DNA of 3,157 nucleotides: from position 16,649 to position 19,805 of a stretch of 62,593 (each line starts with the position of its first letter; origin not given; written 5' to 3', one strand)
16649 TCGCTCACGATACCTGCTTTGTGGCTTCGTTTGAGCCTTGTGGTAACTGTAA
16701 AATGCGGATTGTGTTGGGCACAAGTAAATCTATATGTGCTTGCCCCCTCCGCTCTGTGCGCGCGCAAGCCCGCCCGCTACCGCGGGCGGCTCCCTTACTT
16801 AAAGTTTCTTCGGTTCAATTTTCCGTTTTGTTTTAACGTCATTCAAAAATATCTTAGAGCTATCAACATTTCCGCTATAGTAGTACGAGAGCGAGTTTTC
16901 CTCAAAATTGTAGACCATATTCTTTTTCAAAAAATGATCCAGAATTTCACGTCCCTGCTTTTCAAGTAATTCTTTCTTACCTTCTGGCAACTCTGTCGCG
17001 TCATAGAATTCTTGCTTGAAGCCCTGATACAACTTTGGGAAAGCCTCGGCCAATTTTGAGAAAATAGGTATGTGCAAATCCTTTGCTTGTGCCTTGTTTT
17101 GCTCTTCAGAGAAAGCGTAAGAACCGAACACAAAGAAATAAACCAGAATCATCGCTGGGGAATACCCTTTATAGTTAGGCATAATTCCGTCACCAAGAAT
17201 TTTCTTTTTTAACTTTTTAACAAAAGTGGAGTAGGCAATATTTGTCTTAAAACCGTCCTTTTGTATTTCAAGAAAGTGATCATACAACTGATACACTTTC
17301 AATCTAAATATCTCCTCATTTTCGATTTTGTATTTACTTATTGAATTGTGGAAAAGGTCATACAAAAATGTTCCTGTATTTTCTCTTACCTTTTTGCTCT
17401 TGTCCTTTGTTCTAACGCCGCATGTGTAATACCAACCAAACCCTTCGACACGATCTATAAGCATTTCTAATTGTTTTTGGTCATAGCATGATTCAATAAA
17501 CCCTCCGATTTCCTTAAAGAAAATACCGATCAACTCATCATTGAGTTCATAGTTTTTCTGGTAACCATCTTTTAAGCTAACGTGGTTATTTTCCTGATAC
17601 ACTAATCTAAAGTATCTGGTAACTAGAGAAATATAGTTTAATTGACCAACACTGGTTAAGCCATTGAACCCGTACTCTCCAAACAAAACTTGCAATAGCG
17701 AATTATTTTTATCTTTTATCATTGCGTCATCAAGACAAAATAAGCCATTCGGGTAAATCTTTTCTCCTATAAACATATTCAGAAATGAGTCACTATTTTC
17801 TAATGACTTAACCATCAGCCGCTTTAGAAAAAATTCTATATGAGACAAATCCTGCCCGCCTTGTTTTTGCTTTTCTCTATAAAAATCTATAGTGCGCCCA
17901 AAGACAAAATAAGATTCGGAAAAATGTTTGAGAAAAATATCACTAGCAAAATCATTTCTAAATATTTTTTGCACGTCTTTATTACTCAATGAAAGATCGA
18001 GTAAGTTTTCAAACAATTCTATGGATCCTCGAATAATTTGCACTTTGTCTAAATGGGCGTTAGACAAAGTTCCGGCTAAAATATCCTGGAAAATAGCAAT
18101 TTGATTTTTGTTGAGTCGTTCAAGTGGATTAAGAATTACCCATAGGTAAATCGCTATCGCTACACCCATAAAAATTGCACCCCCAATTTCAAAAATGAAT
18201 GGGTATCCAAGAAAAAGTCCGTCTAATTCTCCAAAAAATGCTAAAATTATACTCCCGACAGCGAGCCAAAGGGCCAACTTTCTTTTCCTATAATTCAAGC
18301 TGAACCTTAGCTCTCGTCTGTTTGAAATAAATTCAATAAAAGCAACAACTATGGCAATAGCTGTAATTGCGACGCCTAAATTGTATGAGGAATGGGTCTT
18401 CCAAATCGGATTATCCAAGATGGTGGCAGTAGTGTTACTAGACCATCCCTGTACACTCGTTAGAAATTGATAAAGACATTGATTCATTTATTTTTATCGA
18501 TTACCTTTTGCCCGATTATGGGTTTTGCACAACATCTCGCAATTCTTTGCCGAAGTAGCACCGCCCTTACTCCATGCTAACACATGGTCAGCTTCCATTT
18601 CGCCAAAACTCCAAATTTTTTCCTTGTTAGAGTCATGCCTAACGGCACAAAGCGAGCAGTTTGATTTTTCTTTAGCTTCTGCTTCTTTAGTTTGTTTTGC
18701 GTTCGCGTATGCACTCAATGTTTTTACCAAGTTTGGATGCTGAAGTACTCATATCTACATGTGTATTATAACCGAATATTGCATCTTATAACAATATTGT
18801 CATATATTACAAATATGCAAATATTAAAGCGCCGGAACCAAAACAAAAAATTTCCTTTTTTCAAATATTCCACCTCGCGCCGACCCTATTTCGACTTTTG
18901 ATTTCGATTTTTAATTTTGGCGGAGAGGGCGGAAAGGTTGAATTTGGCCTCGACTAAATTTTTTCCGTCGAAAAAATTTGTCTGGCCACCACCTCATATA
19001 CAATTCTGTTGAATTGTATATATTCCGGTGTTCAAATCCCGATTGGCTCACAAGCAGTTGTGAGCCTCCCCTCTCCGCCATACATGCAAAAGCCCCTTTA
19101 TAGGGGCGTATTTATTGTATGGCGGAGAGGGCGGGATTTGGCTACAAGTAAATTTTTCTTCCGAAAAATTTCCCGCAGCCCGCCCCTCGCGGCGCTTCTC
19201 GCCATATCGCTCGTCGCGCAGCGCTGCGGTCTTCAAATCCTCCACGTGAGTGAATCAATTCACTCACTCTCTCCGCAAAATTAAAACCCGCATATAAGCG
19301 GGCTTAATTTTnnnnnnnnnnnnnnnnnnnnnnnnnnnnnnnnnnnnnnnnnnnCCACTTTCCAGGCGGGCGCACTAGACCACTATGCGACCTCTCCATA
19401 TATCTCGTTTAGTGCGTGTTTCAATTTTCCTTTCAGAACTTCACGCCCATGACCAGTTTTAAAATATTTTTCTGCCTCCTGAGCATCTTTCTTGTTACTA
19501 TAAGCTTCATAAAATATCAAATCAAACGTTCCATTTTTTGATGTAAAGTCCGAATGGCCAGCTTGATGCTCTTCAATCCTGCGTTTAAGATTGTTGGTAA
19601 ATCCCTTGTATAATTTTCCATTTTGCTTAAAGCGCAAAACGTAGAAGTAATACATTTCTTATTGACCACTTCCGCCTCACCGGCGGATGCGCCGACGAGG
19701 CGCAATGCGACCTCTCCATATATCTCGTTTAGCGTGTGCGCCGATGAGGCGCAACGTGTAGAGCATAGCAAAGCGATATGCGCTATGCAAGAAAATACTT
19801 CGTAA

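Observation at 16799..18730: Stand-alone HNH nuclease translationally coupled to a 562-aa multi-TM orphan protein at a tRNA-Ser hotspot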

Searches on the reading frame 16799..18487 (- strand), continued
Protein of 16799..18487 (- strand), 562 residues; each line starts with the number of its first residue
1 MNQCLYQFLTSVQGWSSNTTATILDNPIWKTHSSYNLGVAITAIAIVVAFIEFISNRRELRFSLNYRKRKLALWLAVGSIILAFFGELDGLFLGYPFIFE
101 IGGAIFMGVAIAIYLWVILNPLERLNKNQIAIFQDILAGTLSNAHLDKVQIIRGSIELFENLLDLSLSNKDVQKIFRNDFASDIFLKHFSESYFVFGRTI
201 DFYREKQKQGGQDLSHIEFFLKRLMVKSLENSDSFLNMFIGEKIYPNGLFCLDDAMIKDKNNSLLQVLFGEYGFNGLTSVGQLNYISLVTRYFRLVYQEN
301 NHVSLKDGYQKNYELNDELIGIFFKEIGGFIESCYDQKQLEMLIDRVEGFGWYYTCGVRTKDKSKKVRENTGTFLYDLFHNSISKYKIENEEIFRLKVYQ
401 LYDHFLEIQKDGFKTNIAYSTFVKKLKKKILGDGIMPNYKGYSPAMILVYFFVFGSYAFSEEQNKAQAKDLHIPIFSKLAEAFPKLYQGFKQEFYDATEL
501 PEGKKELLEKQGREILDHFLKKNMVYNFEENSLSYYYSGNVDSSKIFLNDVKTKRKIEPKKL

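Call 87: search_protein_families(library=padloc, proteins=[L004:697-2388:+, L004:2381-4696:+, L124:696-2879:+, L124:2866-5931:+, L005:3888-4883:+, L005:4876-5649:+, L005:3667-3879:+, L010:3605-3817:+], max_evalue=0.00001)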
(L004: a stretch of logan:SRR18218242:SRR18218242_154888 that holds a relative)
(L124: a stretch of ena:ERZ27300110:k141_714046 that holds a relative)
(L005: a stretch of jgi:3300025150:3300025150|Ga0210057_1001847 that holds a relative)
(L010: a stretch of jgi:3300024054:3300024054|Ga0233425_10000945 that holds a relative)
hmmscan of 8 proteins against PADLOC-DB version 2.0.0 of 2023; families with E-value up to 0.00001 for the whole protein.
L004:697-2388:+ (564 aa): 24 families
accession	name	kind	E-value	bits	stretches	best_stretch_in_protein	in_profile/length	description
PDLC03645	MTase_III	-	6.8e-73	243.9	2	64-289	137-372/709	Type III methyltransferase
PDLC03642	MTase_III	-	6e-71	237.7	2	17-195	35-211/528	Type III methyltransferase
PDLC03634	MTase_III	-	5.5e-61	205.2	2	119-408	169-447/621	Type III methyltransferase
PDLC03639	MTase_III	-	4.9e-57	191.6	2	15-177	37-196/639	Type III methyltransferase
PDLC03644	MTase_III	-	6.5e-55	184.9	1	64-448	36-422/542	Type III methyltransferase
PDLC03641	MTase_III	-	1.9e-53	180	2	115-433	176-478/657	Type III methyltransferase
PDLC03640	MTase_III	-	5e-47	158.6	2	66-197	43-195/654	Type III methyltransferase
PDLC03646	MTase_III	-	7.6e-46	154.4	1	56-459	461-873/1057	Type III methyltransferase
PDLC03635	MTase_III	-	3.8e-38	129.6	2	44-197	199-346/708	Type III methyltransferase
PDLC03637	MTase_III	-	1.1e-34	118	2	56-165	111-228/513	Type III methyltransferase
PDLC03638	MTase_III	-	1.7e-29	100.7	2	54-195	368-503/816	Type III methyltransferase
PDLC03636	MTase_III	-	4.6e-29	99.6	1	57-195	37-168/575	Type III methyltransferase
PDLC03278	MTase_II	-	3e-22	77.6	2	77-196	9-117/390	Type II methyltransferase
PDLC03354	MTase_II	-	3e-21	73.9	1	68-197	62-203/425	Type II methyltransferase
PDLC03643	MTase_III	-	1.7e-15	55.1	1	277-406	128-267/465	Type III methyltransferase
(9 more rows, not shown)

L004:2381-4696:+ (772 aa): 3 families
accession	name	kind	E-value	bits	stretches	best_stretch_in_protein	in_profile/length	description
PDLC03652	REase_III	-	7.7e-20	68.5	2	213-395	218-414/809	Type III restriction enzyme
PDLC03650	REase_III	-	4.9e-13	46.4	1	154-390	225-439/898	Type III restriction enzyme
PDLC03653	REase_III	-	1.4e-10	38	1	107-391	214-488/883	Type III restriction enzyme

L124:696-2879:+ (728 aa): 48 families (the best 25 are shown)
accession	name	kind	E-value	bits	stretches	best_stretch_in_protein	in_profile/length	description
PDLC03022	MTase_I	-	6.5e-124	413.1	1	16-496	3-485/857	Type I methyltransferase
PDLC03027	MTase_I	-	6.1e-93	310.8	2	127-503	77-452/810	Type I methyltransferase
PDLC03031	MTase_I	-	1.1e-78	263.4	1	19-486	8-485/834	Type I methyltransferase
PDLC03032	MTase_I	-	2e-65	219.5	1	135-490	85-444/1001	Type I methyltransferase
PDLC03020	MTase_I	-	1.5e-57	193.6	1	18-405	5-393/410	Type I methyltransferase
PDLC03144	Specificity_I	-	6.2e-56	188.6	1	535-726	4-195/388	Type I specificity subunit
PDLC03033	MTase_I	-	2e-55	186.8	1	19-526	13-533/541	Type I methyltransferase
PDLC03038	MTase_I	-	9.4e-51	170.6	1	19-497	9-463/896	Type I methyltransferase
PDLC03039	MTase_I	-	1.5e-50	170.1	1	16-520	4-486/708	Type I methyltransferase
PDLC04134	mad2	-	1.6e-50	170.3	1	12-457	134-487/492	mads_2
PDLC03021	MTase_I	-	6.1e-49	165.1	1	121-524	88-489/491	Type I methyltransferase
PDLC03240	MTase_II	-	9.5e-49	164.5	1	19-494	8-476/511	Type II methyltransferase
PDLC03019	MTase_I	-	4.4e-48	162.2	1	22-461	11-426/932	Type I methyltransferase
PDLC03029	MTase_I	-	5.1e-48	162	1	13-532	3-530/661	Type I methyltransferase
PDLC03028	MTase_I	-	6.6e-47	158.2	1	20-496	730-1201/1236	Type I methyltransferase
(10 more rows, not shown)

L124:2866-5931:+ (1022 aa): 8 families
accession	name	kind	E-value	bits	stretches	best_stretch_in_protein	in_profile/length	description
PDLC03048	REase_I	-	0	1182.7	1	36-1017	2-972/976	Type I restriction enzyme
PDLC03043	REase_I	-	3.8e-82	273.9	1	18-319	13-296/313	Type I restriction enzyme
PDLC03045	REase_I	-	1.5e-67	226.4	1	40-736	3-688/995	Type I restriction enzyme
PDLC03046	REase_I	-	3e-61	205.5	1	119-733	94-730/1025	Type I restriction enzyme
PDLC03040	REase_I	-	3.2e-40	135.8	1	39-752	6-700/1029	Type I restriction enzyme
PDLC03044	REase_I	-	2.6e-37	126.3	1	126-744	104-699/1034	Type I restriction enzyme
PDLC03041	REase_I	-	4e-30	102.6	2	267-505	283-518/1099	Type I restriction enzyme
PDLC02707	PbeA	-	1.3e-10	38.5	1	325-505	269-451/672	PbeA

L005:3888-4883:+ (332 aa): 58 families (the best 25 are shown)
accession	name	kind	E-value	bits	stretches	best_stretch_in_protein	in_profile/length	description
PDLC03272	MTase_II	-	5.9e-107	356.3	1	3-328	69-391/407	Type II methyltransferase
PDLC03378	MTase_II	-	3.6e-58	195.5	1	8-331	2-334/344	Type II methyltransferase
PDLC03734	oMTase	-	1.7e-56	190.1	2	8-178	3-176/444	orphan methyltransferase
PDLC03242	MTase_II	-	1.5e-54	183.5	1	7-322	99-394/409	Type II methyltransferase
PDLC03217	MTase_II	-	8e-50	168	1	7-327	383-701/703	Type II methyltransferase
PDLC03361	MTase_II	-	2.4e-49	166.4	1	5-326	83-436/455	Type II methyltransferase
PDLC02653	DrmMII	-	4.1e-48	162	1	7-328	3-314/333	DrmMII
PDLC03716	oMTase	-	5.1e-46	155.4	1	6-326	36-338/349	orphan methyltransferase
PDLC00027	DruM2|DruM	-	1.5e-44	150.9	1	5-186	8-184/361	DNA cytosine methylase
PDLC00026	DruM2|DruM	-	5.1e-44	149.2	1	7-328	3-319/336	DNA cytosine methylase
PDLC03269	MTase_II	-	4.3e-43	146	1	7-224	2-220/437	Type II methyltransferase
PDLC03234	MTase_II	-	1.1e-42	144.7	1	6-224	2-228/375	Type II methyltransferase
PDLC00031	DruM2|DruM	-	2.4e-42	143.3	1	5-186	8-184/361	DNA cytosine methylase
PDLC03307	MTase_II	-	3.7e-39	133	2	10-137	2-128/382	Type II methyltransferase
PDLC03286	MTase_II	-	7.8e-39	131.4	1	9-170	1-168/185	Type II methyltransferase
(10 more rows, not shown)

L005:4876-5649:+ (258 aa): 1 family
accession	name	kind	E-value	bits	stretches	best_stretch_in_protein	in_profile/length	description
PDLC03500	REase_II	-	8.2e-96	318.3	1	11-257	3-246/247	Type II restriction enzyme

L005:3667-3879:+ (71 aa): 17 families
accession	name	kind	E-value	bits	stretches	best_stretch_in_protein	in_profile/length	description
PDLC02926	HTH_VI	-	3.4e-16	57.3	1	10-68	1-59/92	-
PDLC03665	Control_protein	-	6e-13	46.9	1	11-70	9-69/77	control protein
PDLC04142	capH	-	1.1e-12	46.9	1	6-70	2-66/103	capH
PDLC03954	RmrA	-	1e-10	39.1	1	12-66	12-66/380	-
PDLC04775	PDC-M69A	-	5e-10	37.9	1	4-71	1-68/113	-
PDLC03668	Control_protein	-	2.6e-09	35.5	1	11-65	9-63/79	control protein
PDLC03664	Control_protein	-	7.3e-09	34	1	9-69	12-72/74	control protein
PDLC03951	RmrA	-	8.2e-08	29.6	1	12-70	10-68/400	-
PDLC03944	RmrA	-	1.5e-07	28.8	1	12-63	8-59/384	-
PDLC03952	RmrA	-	2.2e-07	28.1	1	13-63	25-75/395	-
PDLC03947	RmrA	-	3e-07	27.6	1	5-62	6-63/383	-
PDLC03949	RmrA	-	5.4e-07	26.8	1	14-65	6-57/363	-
PDLC03953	RmrA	-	9.2e-07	26.4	1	9-64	4-59/373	-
PDLC04760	PDC-M64C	-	9.6e-07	27.1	1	10-64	26-80/93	-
PDLC03945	RmrA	-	1.8e-06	25.4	1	12-66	4-58/394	-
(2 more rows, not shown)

L010:3605-3817:+ (71 aa): 5 families
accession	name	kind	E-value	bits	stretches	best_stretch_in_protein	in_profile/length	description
PDLC02926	HTH_VI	-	1e-11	43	1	9-68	2-60/92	-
PDLC03665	Control_protein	-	4.9e-10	37.5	1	5-69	5-69/77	control protein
PDLC04142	capH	-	9.5e-10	37.5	1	7-70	5-67/103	capH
PDLC03536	REase_II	-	4.7e-07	27.7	1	7-69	9-70/237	Type II restriction enzyme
PDLC03671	Control_protein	-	7.2e-07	27.4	1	6-69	12-74/84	control protein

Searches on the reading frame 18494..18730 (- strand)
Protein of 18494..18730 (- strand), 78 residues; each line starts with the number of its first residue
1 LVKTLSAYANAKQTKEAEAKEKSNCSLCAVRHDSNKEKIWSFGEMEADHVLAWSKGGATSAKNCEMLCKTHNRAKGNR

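Call 5: search_protein_families(library=pfam, proteins=[window:18494-18730:-], max_evalue=1)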
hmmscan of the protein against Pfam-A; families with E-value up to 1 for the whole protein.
window:18494-18730:- (78 aa): 3 families
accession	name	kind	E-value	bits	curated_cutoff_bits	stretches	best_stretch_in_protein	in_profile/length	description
PF01844.29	HNH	-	1.5e-07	31.8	21.4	1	43-78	12-47/47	HNH endonuclease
PF14279.12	HNH_5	-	0.0005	20.4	27.5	1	44-78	12-46/56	HNH endonuclease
PF13395.12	HNH_4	-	0.039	14.4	22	1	36-78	10-51/54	HNH endonuclease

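Call 6: search_protein_families(library=padloc, proteins=[window:18494-18730:-], max_evalue=1)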
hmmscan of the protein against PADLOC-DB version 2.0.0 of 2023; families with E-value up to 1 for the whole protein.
window:18494-18730:- (78 aa): 2 families
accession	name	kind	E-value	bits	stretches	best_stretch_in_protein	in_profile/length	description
PDLC03418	REase_II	-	3.2e-09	34.4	1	12-77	314-371/372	Type II restriction enzyme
PDLC03656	mREase_IV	-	0.023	12.4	1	45-73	225-253/277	Type IV methyl-directed restriction enzyme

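Call 23: find_homologous_proteins(query=window:18494-18730:-, max_evalue=0.001)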
Query window:18494-18730:- (78 aa): 129 proteins with E <= 0.001 among 130 candidates; the best 120 are listed.
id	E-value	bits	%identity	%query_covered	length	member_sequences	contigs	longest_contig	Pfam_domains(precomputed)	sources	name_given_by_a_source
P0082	1.3e-41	157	99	95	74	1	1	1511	PF01844.30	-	-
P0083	3.3e-32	127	87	86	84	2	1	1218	PF01844.30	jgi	jgi:5-methylcytosine-specific restriction endonuclease McrA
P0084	2.1e-31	125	85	87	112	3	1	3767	PF01844.30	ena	-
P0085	5.2e-31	124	85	87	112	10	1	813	PF01844.30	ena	-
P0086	8.5e-30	120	84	87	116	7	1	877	PF01844.30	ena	-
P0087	1.4e-29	119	79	87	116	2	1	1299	PF01844.30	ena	-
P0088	1.2e-28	116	79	85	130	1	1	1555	PF01844.30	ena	-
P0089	1.4e-28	116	80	85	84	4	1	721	PF01844.30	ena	-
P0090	2.4e-28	115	86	72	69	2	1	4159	PF01844.30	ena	-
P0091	6.4e-28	114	76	87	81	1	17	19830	PF01844.30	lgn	-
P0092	1.0e-27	113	75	87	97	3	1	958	PF01844.30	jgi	jgi:5-methylcytosine-specific restriction endonuclease McrA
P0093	1.1e-27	113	75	96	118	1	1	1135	-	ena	-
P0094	1.6e-27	112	78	87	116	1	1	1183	PF01844.30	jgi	jgi:5-methylcytosine-specific restriction endonuclease McrA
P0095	2.4e-27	112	77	85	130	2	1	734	PF01844.30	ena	-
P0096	2.4e-27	112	76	85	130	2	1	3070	PF01844.30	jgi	jgi:5-methylcytosine-specific restriction endonuclease McrA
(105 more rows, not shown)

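Call 26: find_related_loci(query=A1, collection=genome_contigs, flank=4000)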
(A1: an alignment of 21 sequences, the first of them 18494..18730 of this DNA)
Query A1 (78 aa) in genome_contigs; peptide patterns used: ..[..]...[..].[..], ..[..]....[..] (x = any residue, [..] = any of these).
600 stretches matched a pattern (row limit reached: there are more); 577 encode a relative of the query (tblastn E <= 1e-3); the best 80 are kept; 80 distinct loci.
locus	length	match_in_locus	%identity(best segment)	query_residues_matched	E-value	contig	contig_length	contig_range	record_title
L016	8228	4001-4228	76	3-78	5e-36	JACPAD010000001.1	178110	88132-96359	MAG: Candidatus Zambryskibacteria bacterium isolate NC_groundwater_222_Ag_S-0.1um_46_12 S4_GD2017_2_S1_scaffold_124, who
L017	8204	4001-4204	79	11-78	1e-34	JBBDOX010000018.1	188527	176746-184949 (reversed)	MAG: Candidatus Andersenbacteria bacterium isolate LejiaB_49_17 Lejia_B_93_length_188527_cov_10, whole genome shotgun se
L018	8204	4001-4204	84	11-78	1e-34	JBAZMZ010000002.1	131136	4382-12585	MAG: Candidatus Paceibacterota bacterium isolate SO_2017_LW4_55 scaffold_425_c1_LW137-91_2017, whole genome shotgun sequ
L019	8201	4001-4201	81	12-78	4e-34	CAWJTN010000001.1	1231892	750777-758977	MAG: Candidatus Roizmanbacteria bacterium isolate MFD04408.bin.1.61 genome assembly, contig: contig_30883, whole genome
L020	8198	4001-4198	83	13-78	2e-34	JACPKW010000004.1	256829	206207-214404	MAG: Candidatus Giovannonibacteria bacterium isolate NC_groundwater_505_Ag_S-0.1um_43_101 S35_SO-1_scaffold_135751, whol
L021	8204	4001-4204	79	11-78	1e-33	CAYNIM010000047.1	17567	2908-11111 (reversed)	MAG TPA_asm: uncultured Flavobacterium sp. isolate binchicken_co173_247 genome assembly, contig: NODE_10975_length_17567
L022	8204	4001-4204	78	11-78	4e-33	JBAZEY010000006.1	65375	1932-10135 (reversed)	MAG: Patescibacteria group bacterium isolate SO_2017_LW3_137 NODE_877_length_65375_cov_6.315458_LW162_2017, whole genome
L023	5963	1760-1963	79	11-78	3e-33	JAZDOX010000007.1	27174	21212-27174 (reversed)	MAG: Candidatus Omnitrophota bacterium isolate MEGAHIT-group-0.801 k141_9603318, whole genome shotgun sequence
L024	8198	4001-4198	77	13-78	6e-33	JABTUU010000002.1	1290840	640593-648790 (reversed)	MAG: Anaerolineales bacterium isolate H5_CFX6 seq002, whole genome shotgun sequence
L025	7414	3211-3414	76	11-78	6e-33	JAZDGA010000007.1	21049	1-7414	MAG: Candidatus Vogelbacteria bacterium isolate MEGAHIT-group-0.230 k141_20340712, whole genome shotgun sequence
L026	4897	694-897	78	11-78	6e-33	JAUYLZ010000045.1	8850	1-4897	MAG: bacterium isolate C24_metabat.bin.60 C24_k141_112422, whole genome shotgun sequence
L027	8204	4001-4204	75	11-78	7e-33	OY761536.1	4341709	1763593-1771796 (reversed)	MAG: Victivallaceae bacterium isolate e353ef71-700a-4510-b67c-5bed4426050c genome assembly, chromosome: 1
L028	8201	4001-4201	79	12-78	7e-33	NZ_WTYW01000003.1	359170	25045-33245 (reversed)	Parapontixanthobacter aurantiacus strain MCCC 1A09962 NODE_3_length_359170, whole genome shotgun sequence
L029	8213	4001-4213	72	8-78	1e-32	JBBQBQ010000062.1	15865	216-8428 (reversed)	MAG: Desulfuromonadales bacterium isolate Co_metawrap_1341 Cmw_1341_k141_19516426_length_15865_cov_7.0000, whole genome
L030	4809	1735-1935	75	12-78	2e-32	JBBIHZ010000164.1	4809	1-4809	MAG: Deltaproteobacteria bacterium isolate BR2S70218_bin_126 NODE_14333_length_4809_cov_3.642827, whole genome shotgun s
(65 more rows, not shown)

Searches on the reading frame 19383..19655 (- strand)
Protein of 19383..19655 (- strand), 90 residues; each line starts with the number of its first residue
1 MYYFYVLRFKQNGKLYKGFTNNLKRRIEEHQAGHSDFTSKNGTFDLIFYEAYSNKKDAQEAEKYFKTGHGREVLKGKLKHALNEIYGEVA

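Call 5: search_protein_families(library=pfam, proteins=[window:19383-19655:-], max_evalue=1)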
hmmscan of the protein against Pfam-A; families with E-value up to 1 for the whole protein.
window:19383-19655:- (90 aa): 3 families
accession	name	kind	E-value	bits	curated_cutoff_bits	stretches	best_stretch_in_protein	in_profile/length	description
PF01541.30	GIY-YIG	-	9.3e-16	58.3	22.6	1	1-70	1-73/78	GIY-YIG catalytic domain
PF10544.15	T5orf172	-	0.0023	18.8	20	1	3-64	2-62/101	T5orf172 domain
PF13455.12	MUG113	-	0.024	15.7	22.3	1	18-66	4-44/73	Meiotically up-regulated gene 113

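Call 84: search_protein_families(library=phrogs, proteins=[window:19383-19655:-], max_evalue=0.1)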
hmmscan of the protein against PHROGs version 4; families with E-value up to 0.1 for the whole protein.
window:19383-19655:- (90 aa): 4 families
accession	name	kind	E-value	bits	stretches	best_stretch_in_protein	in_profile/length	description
phrog_5123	-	DNA, RNA and nucleotide metabolism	0.0014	19.5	1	1-35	1-35/152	homing endonuclease with GIY-YIG motif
phrog_35456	-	unknown function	0.022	15.5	1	4-34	7-39/189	-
phrog_314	-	DNA, RNA and nucleotide metabolism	0.024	14.5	1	1-65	178-249/574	homing endonuclease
phrog_7168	-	DNA, RNA and nucleotide metabolism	0.065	13.7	0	1-32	1-32/284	homing endonuclease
